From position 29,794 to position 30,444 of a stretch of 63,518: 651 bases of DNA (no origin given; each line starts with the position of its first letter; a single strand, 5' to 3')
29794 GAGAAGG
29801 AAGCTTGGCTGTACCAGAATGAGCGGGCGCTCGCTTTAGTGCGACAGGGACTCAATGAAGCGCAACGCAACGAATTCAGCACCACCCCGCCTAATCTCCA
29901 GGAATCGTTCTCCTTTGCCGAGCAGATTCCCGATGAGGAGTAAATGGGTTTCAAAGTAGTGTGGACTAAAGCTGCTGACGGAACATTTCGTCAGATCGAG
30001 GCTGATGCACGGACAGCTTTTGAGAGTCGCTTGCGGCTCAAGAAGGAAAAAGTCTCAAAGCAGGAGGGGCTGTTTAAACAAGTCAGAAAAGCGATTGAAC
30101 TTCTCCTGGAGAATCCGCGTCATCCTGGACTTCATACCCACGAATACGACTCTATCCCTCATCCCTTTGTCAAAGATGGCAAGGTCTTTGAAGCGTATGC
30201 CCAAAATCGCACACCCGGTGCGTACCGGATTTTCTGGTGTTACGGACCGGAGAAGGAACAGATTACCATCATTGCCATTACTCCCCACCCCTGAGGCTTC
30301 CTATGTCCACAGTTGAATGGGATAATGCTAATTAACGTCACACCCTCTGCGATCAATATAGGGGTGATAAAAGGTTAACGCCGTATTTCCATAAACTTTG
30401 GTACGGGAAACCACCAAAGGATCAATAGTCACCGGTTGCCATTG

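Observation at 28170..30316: Toxin-antitoxin islet with one intact, one orphan and one decayed module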

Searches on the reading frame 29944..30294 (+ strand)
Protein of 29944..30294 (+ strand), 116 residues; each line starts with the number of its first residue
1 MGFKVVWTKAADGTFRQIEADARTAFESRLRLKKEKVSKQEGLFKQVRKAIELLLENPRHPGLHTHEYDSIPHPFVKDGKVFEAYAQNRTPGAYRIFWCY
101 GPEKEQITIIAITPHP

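Call 3: search_protein_families(library=pfam, max_evalue=1, proteins=[window:29944-30294:+])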
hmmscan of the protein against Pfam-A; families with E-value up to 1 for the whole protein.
window:29944-30294:+ (116 aa): 0 families

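Call 4: search_protein_families(library=ncbifam, max_evalue=1, proteins=[window:29944-30294:+])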
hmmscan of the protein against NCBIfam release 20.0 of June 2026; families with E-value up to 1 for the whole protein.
window:29944-30294:+ (116 aa): 0 families

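Call 7: find_homologous_proteins(query=window:29944-30294:+)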
Query window:29944-30294:+ (116 aa): 5103 proteins with E <= 0.001 among 5108 candidates; the best 120 are listed.
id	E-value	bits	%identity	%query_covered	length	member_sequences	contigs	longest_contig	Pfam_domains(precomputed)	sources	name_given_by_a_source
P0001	3.7e-72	258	97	100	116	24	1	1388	-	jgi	jgi:mRNA-degrading endonuclease RelE of RelBE toxin-antitoxin system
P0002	2.4e-62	226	84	100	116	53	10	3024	-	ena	-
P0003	2.0e-55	204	77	96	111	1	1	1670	-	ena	-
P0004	3.7e-54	200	77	100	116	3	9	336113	-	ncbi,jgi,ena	ncbi:MAG: hypothetical protein WCO81_10460 [Cyanobacteriota bacterium ELA615]|jgi:hypothetical prote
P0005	6.3e-54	199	78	100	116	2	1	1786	-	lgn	-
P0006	9.2e-51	189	67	100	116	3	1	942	-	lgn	-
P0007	1.1e-47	179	68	100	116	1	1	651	-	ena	-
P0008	1.1e-47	179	66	100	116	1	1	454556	-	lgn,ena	-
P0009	1.9e-47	178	67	100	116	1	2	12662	-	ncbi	-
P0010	1.9e-47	178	67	100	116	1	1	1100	-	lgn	-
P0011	3.4e-47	178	68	100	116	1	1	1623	-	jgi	jgi:hypothetical protein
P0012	4.2e-47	177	67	100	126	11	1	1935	-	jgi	jgi:hypothetical protein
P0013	5.1e-47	177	66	100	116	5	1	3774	-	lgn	-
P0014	7.6e-47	176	67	100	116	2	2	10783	-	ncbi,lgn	-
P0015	8.0e-47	176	67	100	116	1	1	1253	-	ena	-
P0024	2.8e-46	175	65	100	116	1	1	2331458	-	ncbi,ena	-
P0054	2.9e-45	171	66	100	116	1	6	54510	-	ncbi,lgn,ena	-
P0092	1.9e-44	169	63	100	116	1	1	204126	-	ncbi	ncbi:MAG: hypothetical protein U0636_01350 [Phycisphaerales bacterium]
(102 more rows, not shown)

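Call 8: search_solved_structures(query=window:29944-30294:+, max_evalue=10, show_alignments=2)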
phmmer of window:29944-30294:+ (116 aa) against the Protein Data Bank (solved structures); distinct sequences matched with E-value up to 10: 0.

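Call 14: find_encoding_contigs(protein=P0024, flank=3000, max_places=2)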
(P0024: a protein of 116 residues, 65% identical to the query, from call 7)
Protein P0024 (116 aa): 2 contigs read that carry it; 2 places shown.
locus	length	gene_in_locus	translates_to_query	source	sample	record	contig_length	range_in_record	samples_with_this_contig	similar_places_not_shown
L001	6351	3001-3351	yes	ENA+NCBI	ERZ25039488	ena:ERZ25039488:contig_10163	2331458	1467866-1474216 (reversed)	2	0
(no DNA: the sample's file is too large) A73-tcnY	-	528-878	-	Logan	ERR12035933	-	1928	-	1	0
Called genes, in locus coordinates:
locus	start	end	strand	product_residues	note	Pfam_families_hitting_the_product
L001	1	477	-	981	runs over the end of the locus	PF07719:TPR_2 (faint), PF12895:ANAPC3 (faint), PF13181:TPR_8 (faint), PF13428:TPR_14 (faint), PF13432:TPR_16 (faint), PF14559:TPR_19 (faint), PF25062:ARM_TT21_N (faint), PF13485:Peptidase_MA_2 (weak), +1 more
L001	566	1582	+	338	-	PF01510:Amidase_2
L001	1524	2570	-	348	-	PF01370:Epimerase, PF04321:RmlD_sub_bind, PF05368:NmrA (weak), PF13460:NAD_binding_10 (weak), PF16363:GDP_Man_Dehyd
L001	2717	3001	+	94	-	-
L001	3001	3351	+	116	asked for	-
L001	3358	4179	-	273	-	PF02673:BacA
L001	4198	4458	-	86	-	PF01262:AlaDh_PNT_C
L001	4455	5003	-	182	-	PF01262:AlaDh_PNT_C, PF07992:Pyr_redox_2 (weak)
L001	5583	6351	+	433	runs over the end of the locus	PF00089:Trypsin, PF13365:Trypsin_2, PF13180:PDZ_2, PF00595:PDZ (weak), PF17820:PDZ_6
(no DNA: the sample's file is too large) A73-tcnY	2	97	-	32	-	?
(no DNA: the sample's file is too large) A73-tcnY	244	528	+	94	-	-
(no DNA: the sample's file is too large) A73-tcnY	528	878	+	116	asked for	-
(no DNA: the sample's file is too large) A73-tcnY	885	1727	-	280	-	PF02673:BacA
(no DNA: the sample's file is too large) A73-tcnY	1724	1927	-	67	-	?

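Call 15: find_encoding_contigs(protein=P0004, flank=4000, max_places=3)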
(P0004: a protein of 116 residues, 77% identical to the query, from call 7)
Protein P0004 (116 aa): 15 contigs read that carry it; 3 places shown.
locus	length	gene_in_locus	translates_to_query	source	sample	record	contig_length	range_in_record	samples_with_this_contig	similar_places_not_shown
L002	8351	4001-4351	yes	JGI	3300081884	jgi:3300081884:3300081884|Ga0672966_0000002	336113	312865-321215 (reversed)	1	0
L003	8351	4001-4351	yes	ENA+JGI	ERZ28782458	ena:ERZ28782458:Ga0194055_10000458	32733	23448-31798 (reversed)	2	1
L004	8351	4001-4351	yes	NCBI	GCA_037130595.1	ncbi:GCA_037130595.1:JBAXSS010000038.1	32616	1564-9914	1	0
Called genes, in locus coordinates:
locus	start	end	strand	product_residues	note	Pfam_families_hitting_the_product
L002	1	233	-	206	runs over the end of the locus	PF13419:HAD_2 (faint), PF08645:PNK3P (weak), PF13242:Hydrolase_like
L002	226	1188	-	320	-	PF01075:Glyco_transf_9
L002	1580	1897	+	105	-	PF04255:DUF433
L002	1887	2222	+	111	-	PF18480:DUF5615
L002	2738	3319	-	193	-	-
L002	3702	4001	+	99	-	-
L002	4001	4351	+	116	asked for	-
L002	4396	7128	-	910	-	PF22422:MGH1-like_GH, PF03200:Glyco_hydro_63 (weak), PF22422:MGH1-like_GH (weak)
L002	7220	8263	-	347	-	PF00294:PfkB, PF08543:Phos_pyr_kin (weak)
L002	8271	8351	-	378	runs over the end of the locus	PF03544:TonB_C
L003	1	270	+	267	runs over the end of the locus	PF00142:Fer4_NifH (faint), PF01656:CbiA, PF02374:ArsA_ATPase (weak), PF06564:CBP_BcsQ, PF09140:MipZ, PF10609:ParA, PF13614:AAA_31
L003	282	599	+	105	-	PF03776:MinE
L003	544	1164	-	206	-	PF08645:PNK3P (weak), PF13419:HAD_2 (faint), PF13242:Hydrolase_like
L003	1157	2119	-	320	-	PF01075:Glyco_transf_9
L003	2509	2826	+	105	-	PF04255:DUF433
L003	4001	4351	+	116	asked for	-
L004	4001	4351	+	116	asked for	-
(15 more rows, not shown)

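Call 16: find_encoding_contigs(protein=P0092, flank=3000, max_places=2)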
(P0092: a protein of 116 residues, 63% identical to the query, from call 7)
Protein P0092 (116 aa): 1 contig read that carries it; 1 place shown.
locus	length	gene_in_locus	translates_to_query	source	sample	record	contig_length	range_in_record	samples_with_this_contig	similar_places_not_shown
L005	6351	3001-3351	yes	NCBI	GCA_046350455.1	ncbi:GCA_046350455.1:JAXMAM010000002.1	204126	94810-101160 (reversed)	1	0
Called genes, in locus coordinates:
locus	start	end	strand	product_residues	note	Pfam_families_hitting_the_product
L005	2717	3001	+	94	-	-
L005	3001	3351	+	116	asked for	-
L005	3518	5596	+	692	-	-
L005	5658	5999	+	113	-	PF20319:DUF6614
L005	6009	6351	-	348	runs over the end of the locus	PF08240:ADH_N, PF00107:ADH_zinc_N, PF13602:ADH_zinc_N_2 (weak)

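Call 18: predict_structure(alignment_id=A1)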
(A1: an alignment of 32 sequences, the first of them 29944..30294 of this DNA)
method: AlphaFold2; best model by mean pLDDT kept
length: 116 residues; sequences in the alignment: 32
mean_pLDDT: 93.0   pTM: 0.84
mean pLDDT of the five models: 93.0, 92.1, 92.1, 91.6, 89.6
residues with pLDDT >= 90: 97; 70-90: 18; 50-70: 1; < 50: 0
segments of 3 or more residues with pLDDT < 50: none
pLDDT, mean of each block of 10 residues (from residue 1): 91 97 97 94 95 94 91 93 86 92 94 91
secondary structure, 60 per line:
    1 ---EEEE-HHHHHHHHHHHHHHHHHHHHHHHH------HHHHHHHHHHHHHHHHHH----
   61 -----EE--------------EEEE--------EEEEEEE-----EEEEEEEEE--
elements in order: E4-7 H9-32 H39-56 E82-85 E94-100 E106-114

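Call 20: search_protein_representatives(protein=window:29944-30294:+)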
Query: 116 residues. Proteins with E-value up to 0.001 (for the whole library): 560; up to 1e-10: 203; up to 1e-30: 5. The best 150 are listed.
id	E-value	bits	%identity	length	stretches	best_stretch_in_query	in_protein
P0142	7.6e-37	142.5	57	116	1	2-116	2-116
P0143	8.4e-37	142.3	56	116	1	1-116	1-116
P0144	1.7e-35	138.2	54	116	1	1-116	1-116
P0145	5.5e-33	130.0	54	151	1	4-116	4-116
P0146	7.7e-33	129.6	70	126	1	37-116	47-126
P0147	1.2e-30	122.5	60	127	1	24-114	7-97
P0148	2.7e-30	121.4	69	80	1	39-116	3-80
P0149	5.7e-30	120.3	54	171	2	1-92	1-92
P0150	6.9e-30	120.0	66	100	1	35-116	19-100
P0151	5.2e-28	114.0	72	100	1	47-115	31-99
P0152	5.5e-28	113.9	56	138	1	15-105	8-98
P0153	7.1e-28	113.6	49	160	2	38-116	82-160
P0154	2.4e-27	111.8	73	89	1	47-116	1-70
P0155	2.7e-25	105.3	70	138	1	50-116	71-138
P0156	3.0e-25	105.1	74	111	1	55-116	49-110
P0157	4.5e-25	104.5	47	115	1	3-116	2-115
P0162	2.9e-22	95.5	56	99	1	38-116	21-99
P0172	3.2e-20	88.9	50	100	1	35-116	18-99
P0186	4.7e-18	81.9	55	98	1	31-116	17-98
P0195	2.5e-17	79.5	54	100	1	23-116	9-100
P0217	5.5e-16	75.2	47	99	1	36-116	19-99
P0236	1.3e-14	70.7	44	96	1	39-116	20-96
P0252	4.7e-14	69.0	47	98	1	27-116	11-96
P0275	8.0e-13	65.0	44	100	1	44-116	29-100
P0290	2.0e-12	63.7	42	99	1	34-116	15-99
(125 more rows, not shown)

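Call 21: fold_search(model_id=the predicted structure, library=pdb)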
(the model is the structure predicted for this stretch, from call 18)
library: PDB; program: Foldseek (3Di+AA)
matches with E <= 10: 280; with E <= 0.001: 3
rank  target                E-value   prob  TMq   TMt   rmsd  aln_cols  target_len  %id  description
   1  1wmi_A                1.3e-04  1.00  0.57  0.72   3.5       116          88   11  Crystal structure of archaeal RelE-RelB complex from Pyrococcus horikoshii OT3 (released 2005-03-15)
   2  7v6w_F                4.5e-04  1.00  0.53  0.67   5.3       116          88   10  Crystal structure of heterohexameric Sa2YoeB-Sa2YefM complex bound to 26bp-DNA (released 2021-12-15)
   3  7v5y_E                7.0e-04  1.00  0.53  0.69   5.3       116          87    9  Crystal structure of hexameric complex of Sa2YoeB-Sa2YefM toxin-antitoxin from Staphylococcus aureus (released 2021-12-15)
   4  6n90_B                1.0e-03  1.00  0.55  0.72   5.0       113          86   12  YoeB/ParE toxin from Agrobacterium tumefaciens (released 2019-11-06)
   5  7v6w_E                1.1e-03  1.00  0.53  0.66   5.4       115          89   10  Crystal structure of heterohexameric Sa2YoeB-Sa2YefM complex bound to 26bp-DNA (released 2021-12-15)
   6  9lew_B                2.4e-03  1.00  0.54  0.67   5.1       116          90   10  The crystal structure of DinJ-YafQ complex from Vibrio cholerae (released 2025-07-30)
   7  5cw7_P                2.4e-03  1.00  0.51  0.60   5.3       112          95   18  Crystal structure of the PaaA2-ParE2 antitoxin-toxin complex (released 2016-06-01)
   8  4fxe_E                5.9e-03  1.00  0.49  0.66   4.4       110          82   14  Crystal structure of the intact E. coli RelBE toxin-antitoxin complex (released 2012-08-29)
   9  6af4_G                6.3e-03  1.00  0.54  0.54   4.7       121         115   11  Toxin-Antitoxin module from Streptococcus pneumoniae (released 2019-08-14)
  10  9w3a_A                8.1e-03  0.99  0.50  0.50   5.4       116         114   14  Crystal structure of PfiAT toxin-antitoxin complex (released 2026-02-11)
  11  6af3_C                8.7e-03  1.00  0.57  0.58   4.0       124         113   11  Toxin-Antitoxin module from Streptococcus pneumoniae (released 2019-08-14)
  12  2otr_MODEL_1_A        8.7e-03  0.99  0.44  0.54   6.8       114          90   11  Solution Structure of Conserved Hypothetical Protein HP0892 from Helicobacter pylori (released 2007-12-18)
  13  9w3a_C                9.3e-03  0.99  0.47  0.48   6.4       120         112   15  Crystal structure of PfiAT toxin-antitoxin complex (released 2026-02-11)
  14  2khe_MODEL_1_A        1.1e-02  1.00  0.49  0.60   4.9       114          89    7  Solution Structure of the Bacterial Toxin Rele from Thermus Thermophilus HB8 (released 2010-03-31)
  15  4fxh_B                1.1e-02  0.99  0.46  0.55   5.2       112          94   13  Crystal structure of the isolated E. coli RelE toxin, P212121 form (released 2012-08-29)
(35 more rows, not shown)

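Call 22: search_protein_families(library=pfam, max_evalue=1, proteins=[P0157, P0162, P0172, P0186, P0195, P0217, P0236, P0252, P0275, P0290])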
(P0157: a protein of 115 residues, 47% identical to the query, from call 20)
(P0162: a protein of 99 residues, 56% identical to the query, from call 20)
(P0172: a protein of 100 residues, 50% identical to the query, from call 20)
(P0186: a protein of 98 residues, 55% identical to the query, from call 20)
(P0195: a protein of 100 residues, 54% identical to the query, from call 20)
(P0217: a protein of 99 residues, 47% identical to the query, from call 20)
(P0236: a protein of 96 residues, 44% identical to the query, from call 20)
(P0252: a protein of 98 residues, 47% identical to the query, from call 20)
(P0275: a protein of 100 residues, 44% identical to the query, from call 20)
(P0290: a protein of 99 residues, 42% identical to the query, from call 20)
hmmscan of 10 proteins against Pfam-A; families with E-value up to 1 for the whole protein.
P0157 (115 aa): 1 family
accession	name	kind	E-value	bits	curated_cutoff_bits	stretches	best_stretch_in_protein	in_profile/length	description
PF14746.11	WASH-7_C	-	0.011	16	25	1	3-55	104-155/175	WASH complex subunit 7, C-terminal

P0162 (99 aa): 1 family
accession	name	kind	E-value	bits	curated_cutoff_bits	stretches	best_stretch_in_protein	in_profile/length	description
PF05016.21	ParE_toxin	-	0.013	16.5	23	1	5-96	1-83/89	ParE toxin of type II toxin-antitoxin system, parDE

P0172 (100 aa): 0 families

P0186 (98 aa): 2 families
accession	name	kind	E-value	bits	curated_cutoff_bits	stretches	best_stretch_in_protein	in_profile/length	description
PF05016.21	ParE_toxin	-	0.0016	19.4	23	1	6-95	2-83/89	ParE toxin of type II toxin-antitoxin system, parDE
PF22604.1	TetR_HI_0893_C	-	0.19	12.5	27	1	24-89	2-65/112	Tetracyclin repressor-like HI_0893, C-terminal domain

P0195 (100 aa): 0 families

P0217 (99 aa): 0 families

P0236 (96 aa): 0 families

P0252 (98 aa): 2 families
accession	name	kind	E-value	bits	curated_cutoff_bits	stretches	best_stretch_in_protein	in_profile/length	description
PF05016.21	ParE_toxin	-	0.0012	19.9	23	1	4-95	1-85/89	ParE toxin of type II toxin-antitoxin system, parDE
PF21491.2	MIMI_R596-like_C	-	0.098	13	27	1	8-51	31-73/107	Mimivirus sulfhydryl oxidase R596-like, C-terminal domain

P0275 (100 aa): 1 family
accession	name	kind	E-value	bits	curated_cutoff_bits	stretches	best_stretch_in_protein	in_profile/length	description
PF05973.20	Gp49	-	0.0058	17.1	23.9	1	28-94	10-68/90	Phage derived protein Gp49-like (DUF891)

P0290 (99 aa): 1 family
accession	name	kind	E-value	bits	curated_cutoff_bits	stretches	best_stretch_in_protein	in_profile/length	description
PF05016.21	ParE_toxin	-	0.021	15.8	23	1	7-92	3-82/89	ParE toxin of type II toxin-antitoxin system, parDE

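Call 56: search_protein_families(library=padloc, max_evalue=1, proteins=[window:29944-30294:+])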
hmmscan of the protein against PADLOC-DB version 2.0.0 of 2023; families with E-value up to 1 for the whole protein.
window:29944-30294:+ (116 aa): 0 families

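Call 65: find_related_loci(query=A1, collection=metagenome_contigs, flank=1500)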
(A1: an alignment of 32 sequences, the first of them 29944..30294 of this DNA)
Query A1 (116 aa) in metagenome_contigs; peptide patterns used: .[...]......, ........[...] (x = any residue, [..] = any of these).
600 stretches matched a pattern (row limit reached: there are more); 543 encode a relative of the query (tblastn E <= 1e-3); the best 80 are kept; 80 distinct loci.
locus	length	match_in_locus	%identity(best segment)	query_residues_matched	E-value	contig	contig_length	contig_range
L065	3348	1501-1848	77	1-116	5e-60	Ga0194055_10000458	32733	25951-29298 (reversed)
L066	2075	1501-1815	81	1-105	1e-56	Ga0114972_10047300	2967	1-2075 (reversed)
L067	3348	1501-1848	66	1-116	6e-52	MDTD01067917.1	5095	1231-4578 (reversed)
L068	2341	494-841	66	1-116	1e-51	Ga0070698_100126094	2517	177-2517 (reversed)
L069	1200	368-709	67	3-116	1e-52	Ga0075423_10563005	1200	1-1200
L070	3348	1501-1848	66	1-116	3e-50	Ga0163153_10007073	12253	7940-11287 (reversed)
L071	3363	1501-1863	64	1-116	2e-50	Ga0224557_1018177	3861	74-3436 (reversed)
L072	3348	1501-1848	64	1-116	2e-50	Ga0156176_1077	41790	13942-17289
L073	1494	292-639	64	1-116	2e-51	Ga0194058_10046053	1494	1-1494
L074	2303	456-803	66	1-116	9e-50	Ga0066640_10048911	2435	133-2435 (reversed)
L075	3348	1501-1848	65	1-116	9e-50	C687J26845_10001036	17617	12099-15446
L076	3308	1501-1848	65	1-116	9e-50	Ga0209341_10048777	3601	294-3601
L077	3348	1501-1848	65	1-116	9e-50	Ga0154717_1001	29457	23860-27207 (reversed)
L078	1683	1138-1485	64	1-116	1e-50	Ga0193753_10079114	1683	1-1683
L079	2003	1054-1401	65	1-116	3e-50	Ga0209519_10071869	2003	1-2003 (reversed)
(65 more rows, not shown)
